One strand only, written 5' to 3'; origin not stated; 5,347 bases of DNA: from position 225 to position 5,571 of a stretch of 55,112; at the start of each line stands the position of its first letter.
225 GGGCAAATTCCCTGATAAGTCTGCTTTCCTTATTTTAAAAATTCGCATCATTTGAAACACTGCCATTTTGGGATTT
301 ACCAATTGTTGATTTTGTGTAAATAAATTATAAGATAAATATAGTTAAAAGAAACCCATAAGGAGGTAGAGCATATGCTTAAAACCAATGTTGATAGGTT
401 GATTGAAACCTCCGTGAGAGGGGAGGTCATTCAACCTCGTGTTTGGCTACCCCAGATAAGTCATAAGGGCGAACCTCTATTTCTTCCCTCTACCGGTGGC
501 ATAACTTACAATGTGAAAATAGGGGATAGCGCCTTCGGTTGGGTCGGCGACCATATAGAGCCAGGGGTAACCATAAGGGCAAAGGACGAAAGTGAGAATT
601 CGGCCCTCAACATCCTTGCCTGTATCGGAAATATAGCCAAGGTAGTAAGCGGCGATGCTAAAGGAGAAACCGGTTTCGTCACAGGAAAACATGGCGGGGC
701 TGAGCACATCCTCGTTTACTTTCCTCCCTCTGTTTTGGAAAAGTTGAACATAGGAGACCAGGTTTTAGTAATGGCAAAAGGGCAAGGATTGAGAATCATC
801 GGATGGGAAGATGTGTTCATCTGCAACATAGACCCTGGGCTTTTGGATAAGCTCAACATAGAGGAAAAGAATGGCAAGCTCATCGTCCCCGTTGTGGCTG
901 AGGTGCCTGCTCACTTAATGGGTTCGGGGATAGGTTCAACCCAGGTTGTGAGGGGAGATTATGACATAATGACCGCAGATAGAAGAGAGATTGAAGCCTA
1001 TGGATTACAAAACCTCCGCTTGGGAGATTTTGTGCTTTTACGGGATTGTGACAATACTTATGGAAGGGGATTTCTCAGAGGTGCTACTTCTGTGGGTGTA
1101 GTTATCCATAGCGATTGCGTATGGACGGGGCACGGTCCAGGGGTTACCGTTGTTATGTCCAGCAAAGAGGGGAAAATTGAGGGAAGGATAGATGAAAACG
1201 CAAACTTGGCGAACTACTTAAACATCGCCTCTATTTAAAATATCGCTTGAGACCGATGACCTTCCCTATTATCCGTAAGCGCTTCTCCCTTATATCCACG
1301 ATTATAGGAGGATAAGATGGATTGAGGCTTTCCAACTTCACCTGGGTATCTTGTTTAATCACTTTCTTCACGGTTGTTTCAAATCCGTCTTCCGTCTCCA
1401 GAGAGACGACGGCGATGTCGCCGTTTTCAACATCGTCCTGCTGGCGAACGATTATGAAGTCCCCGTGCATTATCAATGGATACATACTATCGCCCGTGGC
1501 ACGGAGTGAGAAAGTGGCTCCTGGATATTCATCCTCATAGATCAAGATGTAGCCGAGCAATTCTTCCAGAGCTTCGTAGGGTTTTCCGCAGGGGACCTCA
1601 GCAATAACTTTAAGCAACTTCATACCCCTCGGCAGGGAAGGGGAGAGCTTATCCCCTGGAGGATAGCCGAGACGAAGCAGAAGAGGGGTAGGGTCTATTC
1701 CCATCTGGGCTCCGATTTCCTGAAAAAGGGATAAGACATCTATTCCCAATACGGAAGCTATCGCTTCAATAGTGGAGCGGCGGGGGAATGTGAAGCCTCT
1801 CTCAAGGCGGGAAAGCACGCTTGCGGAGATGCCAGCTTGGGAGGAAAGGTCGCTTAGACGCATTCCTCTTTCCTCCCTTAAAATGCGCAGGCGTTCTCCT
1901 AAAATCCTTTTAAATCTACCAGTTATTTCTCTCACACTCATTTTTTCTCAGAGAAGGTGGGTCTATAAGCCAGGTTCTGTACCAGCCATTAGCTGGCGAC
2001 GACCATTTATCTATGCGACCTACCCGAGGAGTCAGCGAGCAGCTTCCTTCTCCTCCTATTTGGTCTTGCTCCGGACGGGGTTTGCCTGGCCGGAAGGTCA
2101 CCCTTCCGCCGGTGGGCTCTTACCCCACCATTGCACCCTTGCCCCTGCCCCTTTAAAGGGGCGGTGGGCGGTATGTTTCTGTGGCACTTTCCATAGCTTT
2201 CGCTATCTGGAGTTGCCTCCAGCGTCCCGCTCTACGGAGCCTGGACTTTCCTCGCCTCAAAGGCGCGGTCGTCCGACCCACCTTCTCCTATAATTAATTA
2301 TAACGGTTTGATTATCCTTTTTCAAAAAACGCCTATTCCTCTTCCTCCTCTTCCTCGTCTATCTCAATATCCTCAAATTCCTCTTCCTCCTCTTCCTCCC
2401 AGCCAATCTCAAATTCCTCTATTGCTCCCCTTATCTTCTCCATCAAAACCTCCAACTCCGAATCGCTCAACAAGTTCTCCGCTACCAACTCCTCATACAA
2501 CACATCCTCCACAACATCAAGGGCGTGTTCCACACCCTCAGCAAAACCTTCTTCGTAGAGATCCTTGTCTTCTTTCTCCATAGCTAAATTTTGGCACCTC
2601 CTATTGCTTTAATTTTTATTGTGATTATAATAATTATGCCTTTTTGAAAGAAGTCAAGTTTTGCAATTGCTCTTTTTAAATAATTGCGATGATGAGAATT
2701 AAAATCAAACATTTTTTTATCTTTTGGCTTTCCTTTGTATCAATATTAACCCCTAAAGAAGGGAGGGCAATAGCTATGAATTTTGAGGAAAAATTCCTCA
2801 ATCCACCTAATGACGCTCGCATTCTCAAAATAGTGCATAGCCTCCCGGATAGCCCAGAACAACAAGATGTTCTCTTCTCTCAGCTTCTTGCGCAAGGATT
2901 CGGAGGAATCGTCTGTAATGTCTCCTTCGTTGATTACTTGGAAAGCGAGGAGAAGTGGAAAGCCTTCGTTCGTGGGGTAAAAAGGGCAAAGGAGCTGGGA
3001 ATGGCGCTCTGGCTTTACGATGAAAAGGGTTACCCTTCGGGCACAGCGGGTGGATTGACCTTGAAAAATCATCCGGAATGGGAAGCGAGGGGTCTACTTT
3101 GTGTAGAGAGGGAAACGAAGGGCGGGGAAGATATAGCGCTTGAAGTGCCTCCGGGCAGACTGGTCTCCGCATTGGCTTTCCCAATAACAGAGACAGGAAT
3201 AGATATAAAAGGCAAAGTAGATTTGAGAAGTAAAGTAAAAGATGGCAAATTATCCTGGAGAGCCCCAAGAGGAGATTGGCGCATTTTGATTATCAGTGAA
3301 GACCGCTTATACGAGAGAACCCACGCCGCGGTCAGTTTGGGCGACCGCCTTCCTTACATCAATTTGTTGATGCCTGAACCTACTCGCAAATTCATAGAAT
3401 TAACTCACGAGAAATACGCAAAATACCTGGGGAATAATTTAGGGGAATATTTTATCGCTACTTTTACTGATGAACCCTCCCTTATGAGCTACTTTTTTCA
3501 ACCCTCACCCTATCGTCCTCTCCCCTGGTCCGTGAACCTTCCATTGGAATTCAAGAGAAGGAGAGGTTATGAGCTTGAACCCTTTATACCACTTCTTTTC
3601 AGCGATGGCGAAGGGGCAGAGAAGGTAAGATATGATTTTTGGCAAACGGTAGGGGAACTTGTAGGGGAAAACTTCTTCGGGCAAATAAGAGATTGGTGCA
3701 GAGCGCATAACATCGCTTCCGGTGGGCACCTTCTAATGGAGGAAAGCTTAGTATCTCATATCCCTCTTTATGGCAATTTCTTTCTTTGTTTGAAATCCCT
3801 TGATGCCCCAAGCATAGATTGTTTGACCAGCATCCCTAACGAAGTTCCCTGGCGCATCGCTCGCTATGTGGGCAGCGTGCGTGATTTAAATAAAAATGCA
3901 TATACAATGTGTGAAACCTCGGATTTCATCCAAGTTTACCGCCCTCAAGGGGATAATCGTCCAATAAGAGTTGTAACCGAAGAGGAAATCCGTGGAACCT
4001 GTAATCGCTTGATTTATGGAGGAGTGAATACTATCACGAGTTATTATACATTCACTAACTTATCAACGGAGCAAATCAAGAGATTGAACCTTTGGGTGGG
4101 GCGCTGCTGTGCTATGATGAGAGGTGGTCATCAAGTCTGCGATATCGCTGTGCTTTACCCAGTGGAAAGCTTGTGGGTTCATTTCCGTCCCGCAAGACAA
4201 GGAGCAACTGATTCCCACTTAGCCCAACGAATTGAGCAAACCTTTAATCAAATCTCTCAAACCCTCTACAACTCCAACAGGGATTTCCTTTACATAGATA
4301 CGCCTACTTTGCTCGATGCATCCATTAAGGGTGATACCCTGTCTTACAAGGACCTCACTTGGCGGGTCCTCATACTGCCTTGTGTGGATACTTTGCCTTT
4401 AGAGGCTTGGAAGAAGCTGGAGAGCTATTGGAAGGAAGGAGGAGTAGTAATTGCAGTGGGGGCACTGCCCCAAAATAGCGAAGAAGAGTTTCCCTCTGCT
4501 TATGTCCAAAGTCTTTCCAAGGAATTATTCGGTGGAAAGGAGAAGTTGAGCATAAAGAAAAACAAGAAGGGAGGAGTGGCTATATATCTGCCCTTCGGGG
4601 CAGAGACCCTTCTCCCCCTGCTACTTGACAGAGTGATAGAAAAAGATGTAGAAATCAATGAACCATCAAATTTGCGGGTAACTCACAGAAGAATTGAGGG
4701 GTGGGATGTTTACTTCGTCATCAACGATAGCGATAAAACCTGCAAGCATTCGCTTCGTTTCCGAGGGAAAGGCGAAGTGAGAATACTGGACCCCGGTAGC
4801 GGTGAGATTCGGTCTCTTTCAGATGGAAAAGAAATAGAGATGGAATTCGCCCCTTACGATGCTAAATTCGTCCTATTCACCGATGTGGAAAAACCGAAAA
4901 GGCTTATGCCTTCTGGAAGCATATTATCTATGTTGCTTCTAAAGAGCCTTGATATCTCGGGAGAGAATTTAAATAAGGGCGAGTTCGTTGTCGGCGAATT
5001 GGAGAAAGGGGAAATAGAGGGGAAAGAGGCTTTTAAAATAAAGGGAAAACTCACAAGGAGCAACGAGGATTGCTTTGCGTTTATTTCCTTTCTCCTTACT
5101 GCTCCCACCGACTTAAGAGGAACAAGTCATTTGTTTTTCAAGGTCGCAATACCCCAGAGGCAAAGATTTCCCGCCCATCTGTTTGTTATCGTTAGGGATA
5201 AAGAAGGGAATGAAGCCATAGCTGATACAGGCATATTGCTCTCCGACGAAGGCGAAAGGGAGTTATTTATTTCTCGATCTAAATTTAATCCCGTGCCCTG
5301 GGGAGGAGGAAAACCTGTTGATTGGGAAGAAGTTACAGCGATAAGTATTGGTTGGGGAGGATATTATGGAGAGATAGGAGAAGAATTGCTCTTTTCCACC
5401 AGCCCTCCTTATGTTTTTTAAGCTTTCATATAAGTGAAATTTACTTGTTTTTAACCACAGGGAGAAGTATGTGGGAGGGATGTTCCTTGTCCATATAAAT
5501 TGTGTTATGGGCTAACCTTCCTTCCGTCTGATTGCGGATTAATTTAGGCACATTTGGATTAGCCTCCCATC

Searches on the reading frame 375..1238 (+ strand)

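Call 41: search_protein_families(library=pfam, proteins=[window:375-1238:+], max_evalue=0.00001)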
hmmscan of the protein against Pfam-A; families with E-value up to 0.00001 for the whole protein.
window:375-1238:+ (287 aa): 2 families
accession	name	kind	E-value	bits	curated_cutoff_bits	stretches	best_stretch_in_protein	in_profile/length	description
PF14505.12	DUF4438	-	8.9e-55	184.5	24.9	1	28-158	3-135/135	Domain of unknown function (DUF4438), N-terminal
PF20999.2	DUF4438_C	-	1e-53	180.9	27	1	159-282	1-124/124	Domain of unknown function (DUF4438), C-terminal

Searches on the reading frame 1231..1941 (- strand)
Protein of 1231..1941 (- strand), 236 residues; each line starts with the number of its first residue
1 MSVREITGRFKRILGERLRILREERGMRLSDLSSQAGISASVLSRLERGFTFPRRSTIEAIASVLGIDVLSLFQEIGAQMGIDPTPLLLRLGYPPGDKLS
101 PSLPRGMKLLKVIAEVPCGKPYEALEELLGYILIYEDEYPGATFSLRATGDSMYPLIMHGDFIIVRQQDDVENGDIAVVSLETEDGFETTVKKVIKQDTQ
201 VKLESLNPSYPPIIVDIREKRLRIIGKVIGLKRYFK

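Call 41: search_protein_families(library=pfam, proteins=[window:1231-1941:-], max_evalue=0.00001)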
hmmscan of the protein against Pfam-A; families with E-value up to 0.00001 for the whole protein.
window:1231-1941:- (236 aa): 5 families
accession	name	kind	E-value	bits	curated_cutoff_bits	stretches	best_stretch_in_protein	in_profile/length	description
PF00717.28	Peptidase_S24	-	5.5e-27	94.2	23.3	1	112-229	2-116/116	Peptidase S24-like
PF13560.12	HTH_31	-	1.4e-14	54.6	27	1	14-68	2-57/64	Helix-turn-helix domain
PF01381.28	HTH_3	-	5.3e-10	39.6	23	1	18-69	1-52/55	Helix-turn-helix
PF13443.12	HTH_26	-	1.9e-09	38.1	22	1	17-68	1-53/63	Cro/C1-type HTH DNA-binding domain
PF12844.13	HTH_19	-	6.8e-08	32.8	30.2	1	15-69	1-55/64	Helix-turn-helix domain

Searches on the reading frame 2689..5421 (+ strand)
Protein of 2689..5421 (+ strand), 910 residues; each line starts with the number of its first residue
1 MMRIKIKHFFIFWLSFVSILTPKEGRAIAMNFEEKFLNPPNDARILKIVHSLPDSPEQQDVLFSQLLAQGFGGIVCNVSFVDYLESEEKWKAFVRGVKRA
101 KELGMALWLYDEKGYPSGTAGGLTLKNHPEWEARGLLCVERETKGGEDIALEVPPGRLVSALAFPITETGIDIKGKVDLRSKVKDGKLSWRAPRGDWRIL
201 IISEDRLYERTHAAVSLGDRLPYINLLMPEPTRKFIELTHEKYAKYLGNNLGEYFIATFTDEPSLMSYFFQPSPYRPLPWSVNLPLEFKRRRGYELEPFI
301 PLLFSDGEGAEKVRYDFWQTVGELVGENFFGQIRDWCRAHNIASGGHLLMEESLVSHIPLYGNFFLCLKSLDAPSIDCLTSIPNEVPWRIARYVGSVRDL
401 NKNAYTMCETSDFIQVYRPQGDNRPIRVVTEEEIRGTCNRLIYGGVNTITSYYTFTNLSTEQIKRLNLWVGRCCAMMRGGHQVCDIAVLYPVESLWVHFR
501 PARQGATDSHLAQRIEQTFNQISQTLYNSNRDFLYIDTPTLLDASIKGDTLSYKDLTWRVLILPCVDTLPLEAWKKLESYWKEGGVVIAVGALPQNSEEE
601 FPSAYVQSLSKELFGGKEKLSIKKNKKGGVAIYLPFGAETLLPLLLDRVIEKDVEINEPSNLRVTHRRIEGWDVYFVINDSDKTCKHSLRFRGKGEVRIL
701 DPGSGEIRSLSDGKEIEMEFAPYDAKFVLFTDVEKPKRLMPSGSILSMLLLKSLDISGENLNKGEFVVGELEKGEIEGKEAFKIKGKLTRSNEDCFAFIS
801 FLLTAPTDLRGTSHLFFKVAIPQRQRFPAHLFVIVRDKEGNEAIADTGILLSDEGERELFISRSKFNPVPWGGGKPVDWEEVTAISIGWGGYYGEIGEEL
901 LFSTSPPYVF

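Call 41: search_protein_families(library=pfam, proteins=[window:2689-5421:+], max_evalue=0.00001)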
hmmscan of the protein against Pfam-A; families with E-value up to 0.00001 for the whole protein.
window:2689-5421:+ (910 aa): 1 family
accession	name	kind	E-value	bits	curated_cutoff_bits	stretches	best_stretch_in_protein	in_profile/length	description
PF17132.9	Glyco_hydro_106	-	3.7e-31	108.8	29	2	168-342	212-381/743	alpha-L-rhamnosidase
